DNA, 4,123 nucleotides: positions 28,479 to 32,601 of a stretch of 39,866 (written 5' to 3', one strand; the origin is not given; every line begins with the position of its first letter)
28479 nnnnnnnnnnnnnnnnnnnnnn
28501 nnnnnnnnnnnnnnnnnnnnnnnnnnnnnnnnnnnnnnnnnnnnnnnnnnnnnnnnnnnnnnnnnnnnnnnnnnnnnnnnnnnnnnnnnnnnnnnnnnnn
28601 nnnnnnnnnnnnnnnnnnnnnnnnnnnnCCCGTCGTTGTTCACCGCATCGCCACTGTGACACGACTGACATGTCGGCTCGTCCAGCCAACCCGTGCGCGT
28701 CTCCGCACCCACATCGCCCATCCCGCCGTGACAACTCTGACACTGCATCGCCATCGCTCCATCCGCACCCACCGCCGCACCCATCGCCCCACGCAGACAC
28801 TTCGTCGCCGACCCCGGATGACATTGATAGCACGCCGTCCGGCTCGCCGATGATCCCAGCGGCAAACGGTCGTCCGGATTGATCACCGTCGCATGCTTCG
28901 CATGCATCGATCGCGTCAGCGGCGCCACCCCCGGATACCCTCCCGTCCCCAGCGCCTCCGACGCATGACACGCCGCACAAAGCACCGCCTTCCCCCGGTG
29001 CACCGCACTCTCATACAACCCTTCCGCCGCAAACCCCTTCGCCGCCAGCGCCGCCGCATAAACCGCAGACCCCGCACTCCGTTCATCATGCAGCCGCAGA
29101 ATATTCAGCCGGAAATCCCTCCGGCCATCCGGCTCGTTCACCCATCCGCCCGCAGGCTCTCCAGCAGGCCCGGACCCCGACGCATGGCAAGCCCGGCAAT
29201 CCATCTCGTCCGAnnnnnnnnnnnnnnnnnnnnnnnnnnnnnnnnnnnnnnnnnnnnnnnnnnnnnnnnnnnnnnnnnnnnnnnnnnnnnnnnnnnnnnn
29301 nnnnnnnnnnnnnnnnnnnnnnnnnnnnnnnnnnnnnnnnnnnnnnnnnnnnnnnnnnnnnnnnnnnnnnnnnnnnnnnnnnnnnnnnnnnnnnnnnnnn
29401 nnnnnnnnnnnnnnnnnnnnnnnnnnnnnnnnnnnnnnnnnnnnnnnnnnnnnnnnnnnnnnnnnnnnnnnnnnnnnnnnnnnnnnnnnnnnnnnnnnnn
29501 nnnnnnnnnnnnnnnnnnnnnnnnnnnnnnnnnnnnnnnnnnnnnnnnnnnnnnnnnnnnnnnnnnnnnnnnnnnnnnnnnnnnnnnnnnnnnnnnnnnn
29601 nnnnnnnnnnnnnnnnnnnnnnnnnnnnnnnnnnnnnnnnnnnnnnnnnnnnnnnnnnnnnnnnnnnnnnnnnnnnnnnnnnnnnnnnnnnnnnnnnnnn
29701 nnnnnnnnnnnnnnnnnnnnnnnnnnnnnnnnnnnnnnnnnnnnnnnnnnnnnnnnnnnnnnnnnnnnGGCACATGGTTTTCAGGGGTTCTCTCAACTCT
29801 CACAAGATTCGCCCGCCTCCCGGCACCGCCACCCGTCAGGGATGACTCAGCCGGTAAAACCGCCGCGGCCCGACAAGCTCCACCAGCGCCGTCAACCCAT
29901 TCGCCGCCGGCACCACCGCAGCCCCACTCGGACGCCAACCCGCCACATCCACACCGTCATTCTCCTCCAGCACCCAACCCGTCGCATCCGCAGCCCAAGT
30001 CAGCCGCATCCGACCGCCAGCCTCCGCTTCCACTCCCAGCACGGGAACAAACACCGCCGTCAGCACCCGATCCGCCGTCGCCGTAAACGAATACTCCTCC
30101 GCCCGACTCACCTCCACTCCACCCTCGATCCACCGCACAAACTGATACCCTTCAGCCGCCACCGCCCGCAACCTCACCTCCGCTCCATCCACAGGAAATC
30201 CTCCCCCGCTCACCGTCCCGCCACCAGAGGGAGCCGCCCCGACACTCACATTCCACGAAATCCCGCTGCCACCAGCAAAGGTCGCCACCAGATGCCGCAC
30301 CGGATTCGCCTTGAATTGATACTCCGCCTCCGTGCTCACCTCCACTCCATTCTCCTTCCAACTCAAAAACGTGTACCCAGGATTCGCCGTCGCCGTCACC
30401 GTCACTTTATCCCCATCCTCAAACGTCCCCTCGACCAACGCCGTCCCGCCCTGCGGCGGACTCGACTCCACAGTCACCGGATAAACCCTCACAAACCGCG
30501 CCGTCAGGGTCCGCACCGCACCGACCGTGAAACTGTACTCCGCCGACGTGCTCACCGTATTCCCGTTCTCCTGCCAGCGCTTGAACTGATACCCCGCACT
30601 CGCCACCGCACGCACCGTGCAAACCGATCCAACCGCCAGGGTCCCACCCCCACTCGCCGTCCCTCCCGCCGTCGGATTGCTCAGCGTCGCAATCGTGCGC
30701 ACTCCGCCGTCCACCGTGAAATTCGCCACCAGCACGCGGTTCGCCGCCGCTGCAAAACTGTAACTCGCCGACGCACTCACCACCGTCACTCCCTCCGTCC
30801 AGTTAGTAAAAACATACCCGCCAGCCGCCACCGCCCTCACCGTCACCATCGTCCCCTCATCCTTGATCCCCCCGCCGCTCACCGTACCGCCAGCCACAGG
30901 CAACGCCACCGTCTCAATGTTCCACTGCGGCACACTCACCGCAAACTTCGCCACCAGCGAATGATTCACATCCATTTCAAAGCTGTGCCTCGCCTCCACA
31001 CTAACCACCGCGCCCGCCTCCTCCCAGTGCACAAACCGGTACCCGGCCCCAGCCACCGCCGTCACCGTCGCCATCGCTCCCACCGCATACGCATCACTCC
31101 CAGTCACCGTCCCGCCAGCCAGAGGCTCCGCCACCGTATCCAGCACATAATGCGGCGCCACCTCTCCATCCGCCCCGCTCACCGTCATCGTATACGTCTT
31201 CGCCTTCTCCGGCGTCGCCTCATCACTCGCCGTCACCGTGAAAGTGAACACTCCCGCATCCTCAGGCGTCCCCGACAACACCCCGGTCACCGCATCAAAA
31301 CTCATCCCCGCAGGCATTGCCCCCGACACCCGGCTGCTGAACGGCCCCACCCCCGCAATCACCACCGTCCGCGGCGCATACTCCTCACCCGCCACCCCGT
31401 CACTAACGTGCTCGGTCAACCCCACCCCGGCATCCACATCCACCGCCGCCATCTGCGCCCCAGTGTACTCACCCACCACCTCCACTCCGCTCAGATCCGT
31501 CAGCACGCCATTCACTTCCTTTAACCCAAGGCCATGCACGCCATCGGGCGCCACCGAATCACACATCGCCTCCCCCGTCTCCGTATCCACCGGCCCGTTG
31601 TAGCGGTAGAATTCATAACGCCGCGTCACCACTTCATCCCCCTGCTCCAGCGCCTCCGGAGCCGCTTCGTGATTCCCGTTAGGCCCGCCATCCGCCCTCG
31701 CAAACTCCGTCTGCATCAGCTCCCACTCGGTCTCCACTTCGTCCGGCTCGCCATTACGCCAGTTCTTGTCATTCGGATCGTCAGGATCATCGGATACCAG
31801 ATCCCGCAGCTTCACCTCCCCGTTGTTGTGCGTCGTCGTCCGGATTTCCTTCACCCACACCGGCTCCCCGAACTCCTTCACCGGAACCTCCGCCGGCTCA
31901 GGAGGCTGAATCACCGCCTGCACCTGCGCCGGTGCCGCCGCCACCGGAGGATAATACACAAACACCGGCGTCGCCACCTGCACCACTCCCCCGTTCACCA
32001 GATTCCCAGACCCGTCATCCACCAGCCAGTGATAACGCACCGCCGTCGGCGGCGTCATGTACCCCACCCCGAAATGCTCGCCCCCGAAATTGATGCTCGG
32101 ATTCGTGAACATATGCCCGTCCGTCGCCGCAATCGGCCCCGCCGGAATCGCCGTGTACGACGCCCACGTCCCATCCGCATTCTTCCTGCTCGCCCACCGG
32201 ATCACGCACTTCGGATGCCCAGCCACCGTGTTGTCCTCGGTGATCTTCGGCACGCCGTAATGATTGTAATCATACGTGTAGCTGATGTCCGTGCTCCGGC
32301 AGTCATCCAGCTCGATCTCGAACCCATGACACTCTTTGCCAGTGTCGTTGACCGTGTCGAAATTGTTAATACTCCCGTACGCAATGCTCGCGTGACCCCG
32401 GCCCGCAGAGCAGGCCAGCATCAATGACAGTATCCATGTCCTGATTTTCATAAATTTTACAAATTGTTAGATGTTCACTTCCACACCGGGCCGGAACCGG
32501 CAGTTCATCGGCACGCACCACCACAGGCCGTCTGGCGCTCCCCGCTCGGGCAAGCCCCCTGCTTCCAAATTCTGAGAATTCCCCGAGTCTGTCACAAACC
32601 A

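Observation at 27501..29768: Secreted nine-heme cytochrome c built like an adhesin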

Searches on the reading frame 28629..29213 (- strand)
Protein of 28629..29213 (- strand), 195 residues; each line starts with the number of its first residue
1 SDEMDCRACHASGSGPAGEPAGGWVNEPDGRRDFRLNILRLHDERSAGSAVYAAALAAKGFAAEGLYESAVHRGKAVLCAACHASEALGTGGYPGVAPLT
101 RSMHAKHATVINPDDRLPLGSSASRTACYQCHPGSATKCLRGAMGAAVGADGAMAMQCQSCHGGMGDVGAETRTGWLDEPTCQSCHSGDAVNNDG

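Call 65: search_protein_families(library=pfam, proteins=[window:28629-29213:-], max_evalue=10)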
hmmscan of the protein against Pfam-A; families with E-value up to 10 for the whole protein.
window:28629-29213:- (195 aa): 10 families
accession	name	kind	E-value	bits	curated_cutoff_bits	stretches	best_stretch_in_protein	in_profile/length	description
PF22113.1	Mtrc-MtrF_II-IV_dom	-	4e-07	30.2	30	1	5-164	30-165/176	Outer membrane cytochrome MtrC/MtrF-like, domains II/IV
PF14522.11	Cytochrome_C7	-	1.4e-06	28.5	24.8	2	70-162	6-66/67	Cytochrome c7 and related cytochrome c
PF14537.11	Cytochrom_c3_2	-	0.00061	20.6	25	1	126-188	7-66/79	Cytochrome c3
PF09699.15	Paired_CXXCH_1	-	0.00099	19.2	20.6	2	122-134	26-38/41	Doubled CXXCH motif (Paired_CXXCH_1)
PF13435.11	Cytochrome_C554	-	0.0018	19.6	20.8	1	79-163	2-84/84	Cytochrome c554 and c-prime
PF02085.21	Cytochrom_CIII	-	0.011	16.5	22.9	2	122-186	43-101/101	Class III cytochrome C family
PF13442.11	Cytochrome_CBB3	-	0.32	11.8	27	3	154-171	10-26/68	Cytochrome C oxidase, cbb3-type, subunit III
PF00034.26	Cytochrom_C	-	0.81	11.5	21.3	1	74-101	4-35/90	Cytochrome c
PF18251.7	Defensin_5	-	3.5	8.2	25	0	120-139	13-32/39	Fungal defensin Copsin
PF09698.15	GSu_C4xC__C2xCH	-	4.6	8.5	21.7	1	158-186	2-36/36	Geobacter CxxxxCH...CXXCH motif (GSu_C4xC__C2xCH)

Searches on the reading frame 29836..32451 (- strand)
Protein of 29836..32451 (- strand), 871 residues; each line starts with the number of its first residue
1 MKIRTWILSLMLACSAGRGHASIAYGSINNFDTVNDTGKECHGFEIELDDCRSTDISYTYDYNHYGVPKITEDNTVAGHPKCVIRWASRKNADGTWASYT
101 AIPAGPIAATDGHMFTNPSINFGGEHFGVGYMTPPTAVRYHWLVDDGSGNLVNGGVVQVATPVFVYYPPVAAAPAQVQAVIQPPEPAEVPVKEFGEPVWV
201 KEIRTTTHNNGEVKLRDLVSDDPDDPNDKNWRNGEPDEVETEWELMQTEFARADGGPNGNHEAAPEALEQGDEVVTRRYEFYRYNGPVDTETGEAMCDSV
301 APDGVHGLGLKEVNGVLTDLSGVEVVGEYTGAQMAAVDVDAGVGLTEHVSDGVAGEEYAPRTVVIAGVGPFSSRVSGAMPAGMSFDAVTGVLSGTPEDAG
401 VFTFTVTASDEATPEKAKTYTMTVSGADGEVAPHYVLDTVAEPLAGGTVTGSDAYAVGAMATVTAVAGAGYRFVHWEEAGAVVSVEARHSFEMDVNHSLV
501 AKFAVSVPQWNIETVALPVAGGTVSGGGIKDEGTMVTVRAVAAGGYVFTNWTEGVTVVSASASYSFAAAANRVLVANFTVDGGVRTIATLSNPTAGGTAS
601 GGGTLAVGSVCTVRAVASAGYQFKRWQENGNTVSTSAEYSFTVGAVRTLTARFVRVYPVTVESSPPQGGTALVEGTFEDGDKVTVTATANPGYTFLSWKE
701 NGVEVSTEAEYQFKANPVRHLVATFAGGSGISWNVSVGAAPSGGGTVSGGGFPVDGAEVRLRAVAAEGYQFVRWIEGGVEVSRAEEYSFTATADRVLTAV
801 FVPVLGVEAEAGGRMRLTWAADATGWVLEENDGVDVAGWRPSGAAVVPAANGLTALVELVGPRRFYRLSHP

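Call 4: search_protein_families(library=pfam, proteins=[window:29836-32451:-], max_evalue=0.1)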
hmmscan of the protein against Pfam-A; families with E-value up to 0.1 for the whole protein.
window:29836-32451:- (871 aa): 4 families
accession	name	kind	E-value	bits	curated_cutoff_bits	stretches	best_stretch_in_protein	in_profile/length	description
PF18998.6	Flg_new_2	-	1e-57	192.5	23.6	5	736-803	2-71/73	Divergent InlB B-repeat domain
PF05345.18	He_PIG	-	8e-12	45.9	24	1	370-425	38-96/96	Putative Ig domain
PF16820.11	PKD_3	-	0.00014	22.1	26.3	0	697-716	36-55/68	PKD-like domain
PF24547.1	DUF7601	-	0.025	15.6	27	0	394-435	11-50/116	Domain of unknown function (DUF7601)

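Call 5: search_protein_families(library=ncbifam, proteins=[window:29836-32451:-], max_evalue=0.1)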
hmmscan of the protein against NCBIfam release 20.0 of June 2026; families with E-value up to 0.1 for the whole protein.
window:29836-32451:- (871 aa): 1 family
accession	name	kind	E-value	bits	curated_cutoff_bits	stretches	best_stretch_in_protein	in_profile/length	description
TIGR02543.1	List_Bact_rpt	repeat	0.034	14.5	20.95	0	545-579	5-41/44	TIGR02543 family repeat protein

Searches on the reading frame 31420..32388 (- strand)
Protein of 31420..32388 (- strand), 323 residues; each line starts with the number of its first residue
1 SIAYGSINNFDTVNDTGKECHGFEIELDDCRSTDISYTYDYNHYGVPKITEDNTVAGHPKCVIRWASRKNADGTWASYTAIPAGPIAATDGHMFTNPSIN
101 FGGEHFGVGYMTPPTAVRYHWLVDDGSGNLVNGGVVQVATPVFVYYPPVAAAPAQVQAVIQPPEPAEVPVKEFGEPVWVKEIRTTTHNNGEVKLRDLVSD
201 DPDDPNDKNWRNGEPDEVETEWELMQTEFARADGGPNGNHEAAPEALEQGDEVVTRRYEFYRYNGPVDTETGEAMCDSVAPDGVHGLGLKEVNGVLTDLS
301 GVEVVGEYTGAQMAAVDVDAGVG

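Call 69: search_solved_structures(query=window:31420-32388:-, max_evalue=10, show_alignments=2)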
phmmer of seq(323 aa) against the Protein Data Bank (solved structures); distinct sequences matched with E-value up to 10: 3.
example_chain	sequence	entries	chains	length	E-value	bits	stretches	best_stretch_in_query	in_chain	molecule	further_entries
4quc_A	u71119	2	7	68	1.5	11.1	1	43-77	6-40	RE36324p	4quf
6nrz_A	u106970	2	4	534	1.5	11.1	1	265-303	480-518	Lysine--tRNA ligase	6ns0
6o3f_A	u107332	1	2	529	1.6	11.1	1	265-303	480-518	Lysine--tRNA ligase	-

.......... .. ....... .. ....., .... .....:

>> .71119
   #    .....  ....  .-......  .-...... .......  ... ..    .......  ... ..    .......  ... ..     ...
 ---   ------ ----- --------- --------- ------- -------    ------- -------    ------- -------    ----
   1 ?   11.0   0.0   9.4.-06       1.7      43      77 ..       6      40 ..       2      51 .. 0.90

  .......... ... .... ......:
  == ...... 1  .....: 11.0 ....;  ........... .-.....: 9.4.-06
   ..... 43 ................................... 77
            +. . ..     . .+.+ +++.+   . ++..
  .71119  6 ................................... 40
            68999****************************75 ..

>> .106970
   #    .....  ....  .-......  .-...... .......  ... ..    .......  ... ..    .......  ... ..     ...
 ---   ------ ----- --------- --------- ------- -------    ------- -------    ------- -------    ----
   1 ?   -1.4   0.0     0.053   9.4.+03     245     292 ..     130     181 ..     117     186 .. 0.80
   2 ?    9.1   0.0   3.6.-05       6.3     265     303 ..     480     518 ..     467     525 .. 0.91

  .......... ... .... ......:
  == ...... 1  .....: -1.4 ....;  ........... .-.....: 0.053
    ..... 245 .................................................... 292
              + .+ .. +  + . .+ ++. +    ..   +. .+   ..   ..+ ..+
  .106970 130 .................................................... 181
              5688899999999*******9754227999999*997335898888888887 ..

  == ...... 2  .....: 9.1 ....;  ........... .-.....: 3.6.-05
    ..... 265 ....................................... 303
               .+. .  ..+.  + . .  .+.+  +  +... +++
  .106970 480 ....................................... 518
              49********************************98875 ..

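Call 70: find_homologous_proteins(query=window:31420-32388:-)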
Query seq(323 aa) (323 aa): 595 proteins with E <= 0.001 among 2674 candidates; the best 120 are listed.
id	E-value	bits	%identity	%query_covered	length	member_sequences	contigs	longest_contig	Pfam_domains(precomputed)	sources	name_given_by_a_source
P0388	9.3e-155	533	70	100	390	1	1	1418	-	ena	-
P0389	1.9e-151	522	70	100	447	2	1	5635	PF05345.19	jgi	-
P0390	3.3e-151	521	70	100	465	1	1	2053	-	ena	-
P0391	1.8e-149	516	68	100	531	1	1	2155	PF05345.19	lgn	-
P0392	1.4e-148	513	67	100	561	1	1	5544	PF18998.7,PF05345.19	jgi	jgi:hypothetical protein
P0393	4.6e-146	504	69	100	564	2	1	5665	PF18998.7,PF05345.19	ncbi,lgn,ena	ncbi:MAG: putative Ig domain-containing protein [Verrucomicrobiota bacterium]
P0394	4.2e-145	501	65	100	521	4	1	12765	PF18998.7,PF05345.19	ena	-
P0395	2.6e-144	499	70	100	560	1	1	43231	PF18998.7,PF05345.19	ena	-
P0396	2.9e-144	499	67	100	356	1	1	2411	-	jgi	jgi:hypothetical protein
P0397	3.1e-143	495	68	100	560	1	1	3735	PF18998.7,PF05345.19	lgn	-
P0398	5.1e-142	491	67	100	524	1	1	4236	PF18998.7,PF05345.19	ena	-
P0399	1.2e-140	487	66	100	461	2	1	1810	PF05345.19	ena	-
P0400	8.7e-137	474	65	99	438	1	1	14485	PF05345.19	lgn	-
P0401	9.3e-137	474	63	96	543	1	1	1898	PF02494.23,PF05345.19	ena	-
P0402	9.2e-136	471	64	99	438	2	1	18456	PF05345.19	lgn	-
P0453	3.3e-111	390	57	100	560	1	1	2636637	PF05345.19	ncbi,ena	-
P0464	4.1e-109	383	58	99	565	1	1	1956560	PF18998.7,PF05345.19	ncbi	-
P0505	1.5e-97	345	52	100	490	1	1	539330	PF05345.19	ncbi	ncbi:MAG: Ig domain-containing protein [Halioglobus sp.]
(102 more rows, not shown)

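Call 71: find_encoding_contigs(protein=P0505, flank=10000, max_places=1)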
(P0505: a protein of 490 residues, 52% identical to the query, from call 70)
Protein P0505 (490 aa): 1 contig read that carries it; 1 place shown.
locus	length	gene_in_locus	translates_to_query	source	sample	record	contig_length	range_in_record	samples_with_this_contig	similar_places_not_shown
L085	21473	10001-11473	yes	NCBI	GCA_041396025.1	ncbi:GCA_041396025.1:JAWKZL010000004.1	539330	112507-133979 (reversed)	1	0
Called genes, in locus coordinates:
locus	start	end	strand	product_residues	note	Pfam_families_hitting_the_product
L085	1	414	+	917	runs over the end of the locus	-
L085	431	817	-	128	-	-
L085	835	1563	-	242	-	PF04116:FA_hydroxylase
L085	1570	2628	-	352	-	PF22381:Staph_reg_Sar_Rot (faint), PF12802:MarR_2, PF13412:HTH_24 (faint), PF13463:HTH_27 (faint), PF13601:HTH_34 (faint), PF01047:MarR (weak), PF12802:MarR_2 (weak)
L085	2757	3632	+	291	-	PF03446:NAD_binding_2, PF14833:NAD_binding_11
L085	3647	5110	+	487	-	PF00171:Aldedh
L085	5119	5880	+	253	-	PF00106:adh_short, PF08659:KR, PF13561:adh_short_C2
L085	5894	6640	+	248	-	PF00106:adh_short, PF08659:KR (faint), PF23441:SDR (weak), PF13561:adh_short_C2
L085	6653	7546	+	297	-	PF01370:Epimerase (weak)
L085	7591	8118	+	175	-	-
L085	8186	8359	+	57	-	-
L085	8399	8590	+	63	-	-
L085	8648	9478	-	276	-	PF00990:GGDEF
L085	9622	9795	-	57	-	-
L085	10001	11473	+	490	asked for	PF05345:He_PIG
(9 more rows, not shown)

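Call 72: find_encoding_contigs(protein=P0453, flank=10000, max_places=1)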
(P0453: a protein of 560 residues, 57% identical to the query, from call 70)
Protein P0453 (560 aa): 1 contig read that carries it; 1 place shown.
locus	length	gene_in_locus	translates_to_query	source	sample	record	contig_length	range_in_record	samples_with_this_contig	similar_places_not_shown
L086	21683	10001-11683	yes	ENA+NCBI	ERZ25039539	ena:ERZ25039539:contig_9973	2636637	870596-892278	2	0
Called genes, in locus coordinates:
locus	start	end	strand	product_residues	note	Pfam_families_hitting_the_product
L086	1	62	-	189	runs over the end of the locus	PF00036:EF-hand_1 (faint), PF13202:EF-hand_5 (faint), PF13405:EF-hand_6 (faint), PF13499:EF-hand_7 (faint)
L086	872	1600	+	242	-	PF00512:HisKA (weak), PF02518:HATPase_c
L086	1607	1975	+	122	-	PF00072:Response_reg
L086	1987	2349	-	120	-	-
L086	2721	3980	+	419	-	PF02036:SCP2 (weak), PF00561:Abhydrolase_1, PF12146:Hydrolase_4, PF12697:Abhydrolase_6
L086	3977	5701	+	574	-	PF01144:CoA_trans (weak)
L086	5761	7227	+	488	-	PF01266:DAO (faint), PF07992:Pyr_redox_2, PF13450:NAD_binding_8 (faint), PF13454:NAD_binding_9 (faint), PF00070:Pyr_redox, PF02852:Pyr_redox_dim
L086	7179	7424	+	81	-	PF00581:Rhodanese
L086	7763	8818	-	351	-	PF08240:ADH_N, PF16912:Glu_dehyd_C (weak), PF00107:ADH_zinc_N, PF13602:ADH_zinc_N_2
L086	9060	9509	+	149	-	PF13442:Cytochrome_CBB3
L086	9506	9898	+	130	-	PF01258:zf-dskA_traR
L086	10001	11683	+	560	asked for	PF05345:He_PIG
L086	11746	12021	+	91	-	-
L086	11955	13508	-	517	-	PF03007:WS_DGAT_cat, PF06974:WS_DGAT_C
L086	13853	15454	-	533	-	PF00384:Molybdopterin, PF01568:Molydop_binding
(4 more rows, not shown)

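Call 73: find_encoding_contigs(protein=P0464, flank=10000, max_places=1)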
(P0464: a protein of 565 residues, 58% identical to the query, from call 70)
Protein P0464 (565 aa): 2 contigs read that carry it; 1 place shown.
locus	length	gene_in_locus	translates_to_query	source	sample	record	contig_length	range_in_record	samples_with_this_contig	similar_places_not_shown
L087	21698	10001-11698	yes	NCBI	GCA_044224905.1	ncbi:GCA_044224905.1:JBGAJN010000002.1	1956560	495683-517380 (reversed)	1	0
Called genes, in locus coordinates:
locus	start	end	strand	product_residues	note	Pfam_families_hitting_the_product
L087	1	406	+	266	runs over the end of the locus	PF02811:PHP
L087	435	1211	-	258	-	PF00132:Hexapep (weak), PF25084:LbH_EIF2B (faint), PF25087:GMPPB_C (weak), PF00132:Hexapep (weak), PF25087:GMPPB_C (weak), PF13720:Acetyltransf_11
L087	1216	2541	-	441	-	PF03331:LpxC, PF22817:ApeP-like, PF07977:FabA, PF22818:ApeI-like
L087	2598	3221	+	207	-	-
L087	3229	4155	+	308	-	PF03537:Glyco_hydro_114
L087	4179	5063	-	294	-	PF00480:ROK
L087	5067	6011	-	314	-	PF23441:SDR, PF00106:adh_short, PF08659:KR (weak), PF13561:adh_short_C2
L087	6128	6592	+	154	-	-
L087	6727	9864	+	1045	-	PF18998:Flg_new_2, PF17892:Cadherin_5, PF17963:Big_9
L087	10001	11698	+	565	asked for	PF05345:He_PIG, PF18998:Flg_new_2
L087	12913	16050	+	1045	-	PF07635:PSCyt1, PF07583:PSCyt2, PF07587:PSD1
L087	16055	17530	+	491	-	PF07394:DUF1501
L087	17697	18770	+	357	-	PF13421:Band_7_1, PF01145:Band_7, PF12728:HTH_17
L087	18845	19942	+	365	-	PF08271:Zn_Ribbon_TF (weak)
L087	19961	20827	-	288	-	PF00850:Hist_deacetyl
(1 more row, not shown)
